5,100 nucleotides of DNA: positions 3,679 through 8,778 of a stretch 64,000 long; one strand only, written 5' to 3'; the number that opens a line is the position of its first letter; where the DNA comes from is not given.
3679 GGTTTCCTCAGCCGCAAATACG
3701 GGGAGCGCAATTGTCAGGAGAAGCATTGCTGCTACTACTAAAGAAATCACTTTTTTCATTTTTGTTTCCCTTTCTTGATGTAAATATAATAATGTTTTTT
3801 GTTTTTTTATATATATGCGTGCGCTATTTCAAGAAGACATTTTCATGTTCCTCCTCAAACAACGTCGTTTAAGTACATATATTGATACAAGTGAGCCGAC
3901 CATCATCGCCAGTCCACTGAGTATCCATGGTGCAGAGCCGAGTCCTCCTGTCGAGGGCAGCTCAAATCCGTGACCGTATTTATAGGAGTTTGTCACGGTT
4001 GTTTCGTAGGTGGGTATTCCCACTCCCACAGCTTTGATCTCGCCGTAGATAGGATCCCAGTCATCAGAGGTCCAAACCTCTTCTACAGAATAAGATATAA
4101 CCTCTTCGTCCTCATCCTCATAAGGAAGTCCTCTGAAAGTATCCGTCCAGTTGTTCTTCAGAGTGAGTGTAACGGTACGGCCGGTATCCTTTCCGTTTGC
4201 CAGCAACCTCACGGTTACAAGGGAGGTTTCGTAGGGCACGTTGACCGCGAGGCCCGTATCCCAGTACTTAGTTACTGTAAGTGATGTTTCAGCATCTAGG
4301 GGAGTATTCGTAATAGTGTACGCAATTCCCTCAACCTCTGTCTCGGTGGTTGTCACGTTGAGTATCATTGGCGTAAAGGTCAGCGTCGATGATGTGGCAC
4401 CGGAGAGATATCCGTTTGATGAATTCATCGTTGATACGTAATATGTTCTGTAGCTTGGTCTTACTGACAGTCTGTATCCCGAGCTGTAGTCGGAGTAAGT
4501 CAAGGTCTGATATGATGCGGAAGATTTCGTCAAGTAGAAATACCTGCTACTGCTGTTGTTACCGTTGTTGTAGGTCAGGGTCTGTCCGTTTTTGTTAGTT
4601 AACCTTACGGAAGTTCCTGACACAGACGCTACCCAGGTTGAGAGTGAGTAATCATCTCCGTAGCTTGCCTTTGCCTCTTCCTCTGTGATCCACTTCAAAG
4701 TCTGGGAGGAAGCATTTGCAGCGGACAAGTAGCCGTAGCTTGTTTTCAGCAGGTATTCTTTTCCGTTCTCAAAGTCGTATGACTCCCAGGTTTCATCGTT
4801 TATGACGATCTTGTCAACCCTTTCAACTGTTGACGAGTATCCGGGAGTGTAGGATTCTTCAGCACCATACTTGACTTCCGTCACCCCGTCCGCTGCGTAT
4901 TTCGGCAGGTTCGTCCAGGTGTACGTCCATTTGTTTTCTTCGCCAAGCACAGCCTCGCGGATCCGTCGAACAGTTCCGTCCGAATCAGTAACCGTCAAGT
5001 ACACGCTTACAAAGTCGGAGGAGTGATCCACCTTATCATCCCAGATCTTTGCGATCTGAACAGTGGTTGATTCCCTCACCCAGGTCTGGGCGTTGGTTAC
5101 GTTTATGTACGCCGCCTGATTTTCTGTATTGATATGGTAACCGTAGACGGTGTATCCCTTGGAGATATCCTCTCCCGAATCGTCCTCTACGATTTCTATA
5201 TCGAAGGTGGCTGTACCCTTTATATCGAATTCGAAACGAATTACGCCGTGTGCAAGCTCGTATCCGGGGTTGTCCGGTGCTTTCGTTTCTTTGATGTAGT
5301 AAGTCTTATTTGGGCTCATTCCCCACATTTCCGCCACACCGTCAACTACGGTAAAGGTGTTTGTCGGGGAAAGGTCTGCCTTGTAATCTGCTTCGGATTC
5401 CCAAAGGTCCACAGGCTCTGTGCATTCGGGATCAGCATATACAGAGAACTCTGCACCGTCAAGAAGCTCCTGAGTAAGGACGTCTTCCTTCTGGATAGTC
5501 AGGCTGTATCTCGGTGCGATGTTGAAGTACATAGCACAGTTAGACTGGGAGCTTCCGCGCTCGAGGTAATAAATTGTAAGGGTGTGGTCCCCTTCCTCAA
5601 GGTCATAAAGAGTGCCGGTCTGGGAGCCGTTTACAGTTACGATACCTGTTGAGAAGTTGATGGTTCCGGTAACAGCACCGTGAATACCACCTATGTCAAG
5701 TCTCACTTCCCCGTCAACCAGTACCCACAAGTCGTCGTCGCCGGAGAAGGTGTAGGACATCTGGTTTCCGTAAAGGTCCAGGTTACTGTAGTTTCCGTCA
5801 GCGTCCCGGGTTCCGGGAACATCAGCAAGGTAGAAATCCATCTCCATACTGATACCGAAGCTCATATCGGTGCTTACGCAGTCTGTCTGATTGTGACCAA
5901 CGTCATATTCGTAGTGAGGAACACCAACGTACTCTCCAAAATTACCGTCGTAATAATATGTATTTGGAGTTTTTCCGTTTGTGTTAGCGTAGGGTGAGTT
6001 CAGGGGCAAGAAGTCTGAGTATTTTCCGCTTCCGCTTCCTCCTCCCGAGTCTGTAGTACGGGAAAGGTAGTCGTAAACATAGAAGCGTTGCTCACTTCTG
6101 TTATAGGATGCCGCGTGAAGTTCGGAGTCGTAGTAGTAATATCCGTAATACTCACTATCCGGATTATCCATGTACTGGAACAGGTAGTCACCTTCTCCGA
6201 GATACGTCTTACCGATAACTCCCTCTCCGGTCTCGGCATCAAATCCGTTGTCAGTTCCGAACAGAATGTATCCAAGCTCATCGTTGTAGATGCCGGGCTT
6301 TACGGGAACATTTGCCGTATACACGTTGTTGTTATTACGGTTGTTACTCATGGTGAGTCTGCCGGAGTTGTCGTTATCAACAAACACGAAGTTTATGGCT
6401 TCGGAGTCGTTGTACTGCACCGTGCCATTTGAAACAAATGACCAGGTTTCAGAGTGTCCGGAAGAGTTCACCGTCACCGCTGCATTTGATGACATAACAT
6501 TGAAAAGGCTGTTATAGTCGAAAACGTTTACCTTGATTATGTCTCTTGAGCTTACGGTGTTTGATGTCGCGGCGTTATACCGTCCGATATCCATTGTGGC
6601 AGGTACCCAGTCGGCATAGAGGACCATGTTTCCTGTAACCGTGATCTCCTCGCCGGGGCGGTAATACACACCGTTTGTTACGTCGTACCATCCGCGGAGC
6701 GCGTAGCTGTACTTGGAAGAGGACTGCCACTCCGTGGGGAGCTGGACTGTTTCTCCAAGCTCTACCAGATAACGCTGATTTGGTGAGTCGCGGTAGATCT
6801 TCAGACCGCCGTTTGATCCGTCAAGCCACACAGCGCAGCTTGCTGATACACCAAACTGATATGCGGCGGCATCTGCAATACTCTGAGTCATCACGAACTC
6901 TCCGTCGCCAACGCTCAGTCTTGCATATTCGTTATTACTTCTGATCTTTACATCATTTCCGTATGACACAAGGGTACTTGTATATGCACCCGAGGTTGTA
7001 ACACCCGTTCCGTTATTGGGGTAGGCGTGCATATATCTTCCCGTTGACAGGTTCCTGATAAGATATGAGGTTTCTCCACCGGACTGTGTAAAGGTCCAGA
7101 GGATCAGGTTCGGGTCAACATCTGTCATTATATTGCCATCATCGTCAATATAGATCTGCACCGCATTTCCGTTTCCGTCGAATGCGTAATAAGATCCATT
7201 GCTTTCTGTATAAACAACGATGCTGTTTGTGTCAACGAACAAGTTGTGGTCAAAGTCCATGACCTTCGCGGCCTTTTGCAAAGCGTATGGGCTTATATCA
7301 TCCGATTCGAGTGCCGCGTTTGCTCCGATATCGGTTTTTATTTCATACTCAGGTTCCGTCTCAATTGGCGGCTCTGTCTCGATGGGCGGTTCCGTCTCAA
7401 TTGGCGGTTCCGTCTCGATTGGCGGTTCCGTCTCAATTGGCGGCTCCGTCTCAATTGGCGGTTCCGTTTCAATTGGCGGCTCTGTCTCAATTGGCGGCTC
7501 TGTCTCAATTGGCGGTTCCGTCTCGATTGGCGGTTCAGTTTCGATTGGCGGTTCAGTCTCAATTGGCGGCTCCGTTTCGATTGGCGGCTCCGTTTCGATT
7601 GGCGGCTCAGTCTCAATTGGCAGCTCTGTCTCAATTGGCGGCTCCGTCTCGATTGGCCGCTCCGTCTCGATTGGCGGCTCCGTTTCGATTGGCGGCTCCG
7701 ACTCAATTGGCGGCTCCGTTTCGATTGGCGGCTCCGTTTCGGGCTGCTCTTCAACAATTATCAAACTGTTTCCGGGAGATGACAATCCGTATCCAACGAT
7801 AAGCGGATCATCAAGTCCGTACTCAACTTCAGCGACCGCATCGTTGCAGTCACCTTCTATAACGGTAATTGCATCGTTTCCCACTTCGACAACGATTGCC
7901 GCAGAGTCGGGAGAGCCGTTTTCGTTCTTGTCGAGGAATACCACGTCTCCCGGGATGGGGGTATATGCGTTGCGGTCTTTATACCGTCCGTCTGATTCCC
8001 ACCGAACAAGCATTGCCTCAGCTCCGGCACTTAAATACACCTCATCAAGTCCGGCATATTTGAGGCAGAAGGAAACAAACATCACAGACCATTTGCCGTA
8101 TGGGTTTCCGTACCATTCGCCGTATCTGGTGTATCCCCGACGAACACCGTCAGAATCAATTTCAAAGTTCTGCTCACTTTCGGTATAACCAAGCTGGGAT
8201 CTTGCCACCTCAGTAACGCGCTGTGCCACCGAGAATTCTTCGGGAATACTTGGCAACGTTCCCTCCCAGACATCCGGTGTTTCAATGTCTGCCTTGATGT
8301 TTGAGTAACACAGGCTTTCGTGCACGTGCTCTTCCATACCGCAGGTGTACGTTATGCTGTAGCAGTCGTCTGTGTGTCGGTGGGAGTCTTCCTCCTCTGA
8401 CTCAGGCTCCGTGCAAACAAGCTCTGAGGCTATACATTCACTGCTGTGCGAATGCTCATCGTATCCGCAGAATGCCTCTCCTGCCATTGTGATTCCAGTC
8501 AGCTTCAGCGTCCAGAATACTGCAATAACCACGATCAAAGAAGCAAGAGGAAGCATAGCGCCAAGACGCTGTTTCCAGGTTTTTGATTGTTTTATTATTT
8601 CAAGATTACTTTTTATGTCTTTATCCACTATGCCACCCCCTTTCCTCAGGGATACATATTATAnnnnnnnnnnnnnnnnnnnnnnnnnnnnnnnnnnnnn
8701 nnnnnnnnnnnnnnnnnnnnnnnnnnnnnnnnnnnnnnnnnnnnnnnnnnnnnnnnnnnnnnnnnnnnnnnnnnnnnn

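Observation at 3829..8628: Pilus-tip-type LPXTG giant carrying a CHAP-fold domain whose catalytic Cys and His appear substituted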

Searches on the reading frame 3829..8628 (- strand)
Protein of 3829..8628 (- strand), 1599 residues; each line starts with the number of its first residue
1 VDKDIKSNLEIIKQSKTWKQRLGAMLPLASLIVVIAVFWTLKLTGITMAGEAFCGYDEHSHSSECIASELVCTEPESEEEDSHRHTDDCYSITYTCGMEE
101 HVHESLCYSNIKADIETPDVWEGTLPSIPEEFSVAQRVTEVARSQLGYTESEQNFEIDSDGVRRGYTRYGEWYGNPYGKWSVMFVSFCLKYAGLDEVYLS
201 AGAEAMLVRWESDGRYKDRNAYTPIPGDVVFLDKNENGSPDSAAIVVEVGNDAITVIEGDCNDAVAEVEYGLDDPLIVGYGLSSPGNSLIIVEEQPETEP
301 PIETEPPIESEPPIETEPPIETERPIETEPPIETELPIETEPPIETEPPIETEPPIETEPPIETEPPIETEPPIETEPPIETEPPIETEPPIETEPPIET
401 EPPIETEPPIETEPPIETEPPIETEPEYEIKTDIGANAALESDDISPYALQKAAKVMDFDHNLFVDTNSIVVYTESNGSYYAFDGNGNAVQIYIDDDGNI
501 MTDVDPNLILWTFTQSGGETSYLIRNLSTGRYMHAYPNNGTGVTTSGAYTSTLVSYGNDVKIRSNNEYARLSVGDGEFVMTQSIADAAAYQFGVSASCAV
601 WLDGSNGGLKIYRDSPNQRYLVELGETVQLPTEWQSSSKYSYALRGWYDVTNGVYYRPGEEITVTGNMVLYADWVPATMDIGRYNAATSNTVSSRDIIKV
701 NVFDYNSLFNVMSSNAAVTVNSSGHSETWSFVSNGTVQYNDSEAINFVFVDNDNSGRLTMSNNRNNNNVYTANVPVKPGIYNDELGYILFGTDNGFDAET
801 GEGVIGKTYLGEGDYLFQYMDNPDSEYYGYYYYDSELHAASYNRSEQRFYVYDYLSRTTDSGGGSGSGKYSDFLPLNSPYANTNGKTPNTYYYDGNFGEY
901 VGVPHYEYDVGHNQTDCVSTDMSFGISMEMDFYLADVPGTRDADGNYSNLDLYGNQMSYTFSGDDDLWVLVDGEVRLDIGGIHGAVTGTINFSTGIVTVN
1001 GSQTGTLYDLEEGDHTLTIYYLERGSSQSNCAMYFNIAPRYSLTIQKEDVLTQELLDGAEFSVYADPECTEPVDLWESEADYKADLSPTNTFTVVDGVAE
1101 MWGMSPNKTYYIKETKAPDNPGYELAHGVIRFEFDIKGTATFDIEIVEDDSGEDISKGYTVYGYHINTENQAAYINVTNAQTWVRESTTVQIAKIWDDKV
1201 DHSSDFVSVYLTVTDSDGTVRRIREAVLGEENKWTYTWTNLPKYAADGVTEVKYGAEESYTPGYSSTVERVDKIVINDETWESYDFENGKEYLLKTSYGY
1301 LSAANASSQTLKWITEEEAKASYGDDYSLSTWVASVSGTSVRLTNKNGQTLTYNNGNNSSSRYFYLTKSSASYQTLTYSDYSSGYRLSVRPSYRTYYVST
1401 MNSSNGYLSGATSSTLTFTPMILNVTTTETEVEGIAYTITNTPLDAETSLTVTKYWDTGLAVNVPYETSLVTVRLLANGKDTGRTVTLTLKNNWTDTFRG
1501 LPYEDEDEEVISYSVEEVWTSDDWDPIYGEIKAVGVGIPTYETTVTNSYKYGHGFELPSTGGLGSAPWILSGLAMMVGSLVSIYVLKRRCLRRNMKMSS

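Call 3: search_protein_families(library=pfam, proteins=[window:3829-8628:-], max_evalue=0.1)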
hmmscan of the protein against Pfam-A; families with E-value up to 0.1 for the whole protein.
window:3829-8628:- (1599 aa): 2 families
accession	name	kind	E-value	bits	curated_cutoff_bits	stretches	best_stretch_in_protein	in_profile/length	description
PF05738.19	Cna_B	-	6.8e-18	65.3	22.3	2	1451-1520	2-70/87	Cna protein B-type domain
PF17802.7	SpaA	-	7.1e-08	33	23.1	1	1042-1143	2-86/91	Prealbumin-like fold domain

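Call 4: search_protein_families(library=ncbifam, proteins=[window:3829-8628:-], max_evalue=0.1)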
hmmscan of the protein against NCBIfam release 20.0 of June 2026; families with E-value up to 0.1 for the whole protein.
window:3829-8628:- (1599 aa): 3 families
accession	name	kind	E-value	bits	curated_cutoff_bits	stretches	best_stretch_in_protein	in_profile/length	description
TIGR02148.1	Fibro_Slime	domain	8.2e-11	42.2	45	1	953-1037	16-88/90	fibro-slime domain-containing protein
TIGR01167.1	LPXTG_anchor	domain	0.022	15.4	15.9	1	1556-1589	1-32/34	LPXTG cell wall anchor domain-containing protein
TIGR02594.1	TIGR02594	subfamily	0.039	14.3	70.55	0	177-271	38-123/132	TIGR02594 family protein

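Call 35: search_protein_families(library=pfam, alignment_id=A3, max_evalue=0.01)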
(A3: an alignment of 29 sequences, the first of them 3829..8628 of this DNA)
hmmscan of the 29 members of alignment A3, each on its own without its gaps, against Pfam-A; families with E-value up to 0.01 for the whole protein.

A. member 1, window:3829-8628:- (1599 aa): 2 families
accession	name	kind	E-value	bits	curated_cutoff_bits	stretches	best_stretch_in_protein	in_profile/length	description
PF05738.19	Cna_B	-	6.8e-18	65.3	22.3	2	1451-1520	2-70/87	Cna protein B-type domain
PF17802.7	SpaA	-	7.1e-08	33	23.1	1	1042-1143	2-86/91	Prealbumin-like fold domain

B. families by the number of members that match (of 29 scanned): 17 families
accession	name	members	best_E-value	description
PF17802.7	SpaA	26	3.4e-14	Prealbumin-like fold domain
PF05738.19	Cna_B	22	1.7e-27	Cna protein B-type domain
PF07691.17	PA14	8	7e-07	PA14 domain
PF14200.12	RicinB_lectin_2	4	0.00037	Ricin-type beta-trefoil lectin domain-like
PF24547.1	DUF7601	3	3.2e-41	Domain of unknown function (DUF7601)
PF00746.26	Gram_pos_anchor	3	8.3e-06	LPXTG cell wall anchor motif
PF19407.5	DUF5979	2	3e-14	Domain of unknown function (DUF5979)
PF09479.16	Flg_new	2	2.2e-06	Listeria-Bacteroides repeat domain (List_Bact_rpt)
PF05257.22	CHAP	2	0.0031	CHAP domain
PF05737.18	Collagen_bind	1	8.4e-12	Collagen binding domain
PF13519.12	VWA_2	1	1.8e-09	von Willebrand factor type A domain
PF21426.3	GBS104-like_Ig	1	8.9e-07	Tip pilin GBS104-like, Ig-like domain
PF11974.14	bMG3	1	0.0017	Bacterial alpha-2-macroglobulin MG3 domain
PF12892.13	FctA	1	0.0017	Spy0128-like isopeptide containing domain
PF10030.15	DUF2272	1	0.0034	Uncharacterized protein conserved in bacteria (DUF2272)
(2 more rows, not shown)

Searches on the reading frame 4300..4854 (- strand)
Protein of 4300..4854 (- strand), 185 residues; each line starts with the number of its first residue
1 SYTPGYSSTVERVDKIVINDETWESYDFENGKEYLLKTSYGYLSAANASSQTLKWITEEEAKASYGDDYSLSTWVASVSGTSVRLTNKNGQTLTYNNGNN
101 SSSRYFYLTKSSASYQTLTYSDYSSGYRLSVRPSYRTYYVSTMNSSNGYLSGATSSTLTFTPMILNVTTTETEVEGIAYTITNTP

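Call 6: search_protein_families(library=pfam, proteins=[window:4300-4854:-], max_evalue=10)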
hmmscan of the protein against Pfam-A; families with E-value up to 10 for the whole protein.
seq(185 aa): 1 family
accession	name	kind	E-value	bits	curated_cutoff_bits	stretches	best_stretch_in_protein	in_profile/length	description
PF24032.1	YQBQ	-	0.038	13.8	27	1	29-92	131-191/294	YQBQ-like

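Call 43: search_solved_structures(query=A6, max_evalue=1)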
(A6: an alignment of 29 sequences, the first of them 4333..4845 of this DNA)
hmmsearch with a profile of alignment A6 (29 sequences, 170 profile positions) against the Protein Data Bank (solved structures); distinct sequences matched with E-value up to 1: 7.
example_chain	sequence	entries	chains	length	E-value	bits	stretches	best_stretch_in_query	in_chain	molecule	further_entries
8e4g_P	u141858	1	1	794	0.044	16.9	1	47-136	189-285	Tail tubular protein gp12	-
6r21_a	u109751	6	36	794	0.044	16.9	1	47-136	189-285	Tail tubular protein gp12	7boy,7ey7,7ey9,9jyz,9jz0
8uxt_A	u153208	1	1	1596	0.14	15.2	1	60-117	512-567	Tse15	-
8uy4_A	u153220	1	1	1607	0.15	15.2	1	60-117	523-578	Tse15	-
9mth_H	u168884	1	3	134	0.24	14.6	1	43-132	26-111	Heavy chain of Fab from porcine antibody 14-8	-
9yhq_H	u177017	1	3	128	0.28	14.3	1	93-147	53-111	AJ09-83 Fab heavy chain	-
5dmi_H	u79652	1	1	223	0.31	14.2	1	38-125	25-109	Chi220 Fab heavy chain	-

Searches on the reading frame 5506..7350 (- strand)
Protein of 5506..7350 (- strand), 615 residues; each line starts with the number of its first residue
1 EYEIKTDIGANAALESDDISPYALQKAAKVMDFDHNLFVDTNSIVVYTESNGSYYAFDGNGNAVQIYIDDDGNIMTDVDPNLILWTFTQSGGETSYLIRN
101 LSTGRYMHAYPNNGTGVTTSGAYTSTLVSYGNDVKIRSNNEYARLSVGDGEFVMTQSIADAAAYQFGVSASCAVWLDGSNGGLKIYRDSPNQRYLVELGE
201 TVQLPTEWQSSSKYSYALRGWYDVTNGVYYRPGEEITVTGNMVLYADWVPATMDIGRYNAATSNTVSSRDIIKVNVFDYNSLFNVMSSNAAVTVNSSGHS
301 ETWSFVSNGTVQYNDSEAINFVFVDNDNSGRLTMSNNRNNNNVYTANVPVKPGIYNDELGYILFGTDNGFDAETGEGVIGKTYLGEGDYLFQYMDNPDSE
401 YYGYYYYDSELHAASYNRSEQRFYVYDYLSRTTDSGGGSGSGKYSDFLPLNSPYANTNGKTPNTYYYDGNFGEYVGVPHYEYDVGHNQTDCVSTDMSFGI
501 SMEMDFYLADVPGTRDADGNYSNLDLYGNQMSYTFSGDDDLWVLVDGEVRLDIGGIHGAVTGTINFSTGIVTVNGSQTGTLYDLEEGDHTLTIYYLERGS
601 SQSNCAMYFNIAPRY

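Call 6: search_protein_families(library=pfam, proteins=[window:5506-7350:-], max_evalue=10)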
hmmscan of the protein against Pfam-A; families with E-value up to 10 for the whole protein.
seq(615 aa): 5 families
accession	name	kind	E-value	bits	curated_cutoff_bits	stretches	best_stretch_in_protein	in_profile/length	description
PF09479.16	Flg_new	-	0.00033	21.1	27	1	192-246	14-64/65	Listeria-Bacteroides repeat domain (List_Bact_rpt)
PF14200.12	RicinB_lectin_2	-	0.21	12.7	25.6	1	84-121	4-40/89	Ricin-type beta-trefoil lectin domain-like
PF16640.11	Big_3_5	-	0.21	12.6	35.5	1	560-596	27-70/88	Bacterial Ig-like domain (group 3)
PF17194.10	AbiEi_3_N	-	0.21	12.1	26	1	215-254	35-75/93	Transcriptional regulator, AbiEi antitoxin N-terminal domain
PF07494.17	Reg_prop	-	1.1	10.1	20.4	0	349-368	6-24/24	Two component regulator propeller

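Call 51: find_homologous_proteins(query=window:5509-7341:-, max_evalue=0.00001)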
Query window:5509-7341:- (611 aa): 50 proteins with E <= 0.00001 among 8000 candidates.
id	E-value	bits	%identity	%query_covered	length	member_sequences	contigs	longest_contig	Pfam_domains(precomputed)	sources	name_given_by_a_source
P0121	9.6e-188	644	56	90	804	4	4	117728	PF17802.8,PF05738.20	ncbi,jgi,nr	ncbi:MAG: Cna B-type domain-containing protein [Ruminococcaceae bacterium]|nr:Cna B-type domain-cont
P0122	4.5e-187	642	53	97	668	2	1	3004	-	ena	-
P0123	1.5e-164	568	47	96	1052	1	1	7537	PF09479.17,PF07691.18,PF17802.8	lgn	-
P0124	7.9e-159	549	68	61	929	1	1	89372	PF17802.8,PF05738.20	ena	-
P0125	2.3e-158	547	47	97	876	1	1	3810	-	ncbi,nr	ncbi:MAG: hypothetical protein IKK26_06915, partial [Clostridia bacterium]|nr:hypothetical protein [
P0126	2.7e-158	547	45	97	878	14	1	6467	PF09479.17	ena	-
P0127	6.2e-155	536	57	72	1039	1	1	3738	PF17802.8,PF05738.20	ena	-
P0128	6.6e-154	532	54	74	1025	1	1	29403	PF17802.8,PF05738.20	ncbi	-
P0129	3.7e-146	507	55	72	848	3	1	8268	PF17802.8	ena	-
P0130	2.5e-144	501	56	68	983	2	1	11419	PF17802.8,PF05738.20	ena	-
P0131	2.9e-142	494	56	70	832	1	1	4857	PF07691.18,PF05738.20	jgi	-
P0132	4.0e-140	487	50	79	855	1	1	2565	PF05738.20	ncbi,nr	ncbi:MAG: fibro-slime domain-containing protein, partial [Clostridia bacterium]|nr:fibro-slime domai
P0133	5.5e-139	483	58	67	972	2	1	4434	PF17802.8,PF05738.20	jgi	jgi:fibro-slime domain-containing protein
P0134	3.4e-134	467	49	82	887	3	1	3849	-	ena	-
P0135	4.2e-132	460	52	73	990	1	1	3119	PF17802.8,PF05738.20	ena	-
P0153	1.9e-83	300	52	43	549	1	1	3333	PF09479.17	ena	-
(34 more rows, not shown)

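Call 63: predict_structure(alignment_id=A7)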
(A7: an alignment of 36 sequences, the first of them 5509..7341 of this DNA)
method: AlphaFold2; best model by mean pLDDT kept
length: 611 residues; sequences in the alignment: 36
mean_pLDDT: 88.4   pTM: 0.79
mean pLDDT of the five models: 88.4, 88.3, 85.9, 85.3, 83.2
residues with pLDDT >= 90: 393; 70-90: 176; 50-70: 22; < 50: 20
segments of 3 or more residues with pLDDT < 50: 1-18
pLDDT, mean of each block of 10 residues (from residue 1): 34 46 88 79 95 95 93 93 90 93 82 85 90 92 92 93 89 94 90 87 92 95 95 92 95 79 87 96 96 88 95 92 85 85 78 95 96 95 94 91 91 94 89 61 87 88 85 88 74 92 96 95 93 93 97 88 97 96 97 84 89 71
secondary structure, 60 per line:
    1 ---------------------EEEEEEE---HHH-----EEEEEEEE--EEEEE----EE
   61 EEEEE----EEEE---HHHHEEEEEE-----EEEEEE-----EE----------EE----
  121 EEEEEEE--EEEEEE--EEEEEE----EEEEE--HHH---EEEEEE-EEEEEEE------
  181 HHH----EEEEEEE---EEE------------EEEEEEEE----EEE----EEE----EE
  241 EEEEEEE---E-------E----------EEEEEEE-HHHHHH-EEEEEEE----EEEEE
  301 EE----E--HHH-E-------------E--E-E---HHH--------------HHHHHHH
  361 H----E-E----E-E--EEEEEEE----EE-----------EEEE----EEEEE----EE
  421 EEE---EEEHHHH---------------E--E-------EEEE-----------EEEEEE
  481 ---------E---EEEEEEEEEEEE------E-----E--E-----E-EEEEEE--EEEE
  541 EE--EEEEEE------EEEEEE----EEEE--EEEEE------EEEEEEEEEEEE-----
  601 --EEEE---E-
elements in order: E22-28 E40-47 E50-54 E59-65 E70-73 H77-80 E81-86 E92-97 E121-127 E130-135 E138-143 E148-152 E161-166 E168-174 E188-194 E198-200 E213-220 E225-227 E232-234 E239-247 E270-276 H278-283 E285-291 E296-302 H354-361 E378-384 E402-405 E410-414 E419-423 E427-429 H430-433 E460-463 E475-480 E494-505 E529-534 E537-542 E545-550 E557-562 E567-570 E573-577 E584-595 E603-606

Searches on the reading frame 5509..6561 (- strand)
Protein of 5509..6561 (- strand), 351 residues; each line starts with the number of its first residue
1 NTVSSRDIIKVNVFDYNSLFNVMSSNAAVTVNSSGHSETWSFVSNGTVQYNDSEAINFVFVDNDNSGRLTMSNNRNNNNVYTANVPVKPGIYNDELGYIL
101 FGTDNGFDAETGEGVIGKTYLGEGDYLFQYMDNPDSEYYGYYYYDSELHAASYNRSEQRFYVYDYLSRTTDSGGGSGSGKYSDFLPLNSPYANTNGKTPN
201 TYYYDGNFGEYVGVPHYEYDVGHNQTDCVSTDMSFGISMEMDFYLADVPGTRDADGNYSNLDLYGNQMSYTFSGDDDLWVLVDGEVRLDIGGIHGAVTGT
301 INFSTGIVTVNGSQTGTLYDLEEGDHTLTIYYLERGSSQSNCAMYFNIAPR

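Call 42: search_solved_structures(query=A5, max_evalue=1)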
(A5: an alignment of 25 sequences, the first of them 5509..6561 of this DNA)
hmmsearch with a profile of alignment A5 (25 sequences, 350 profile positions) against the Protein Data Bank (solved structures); distinct sequences matched with E-value up to 1: 0.
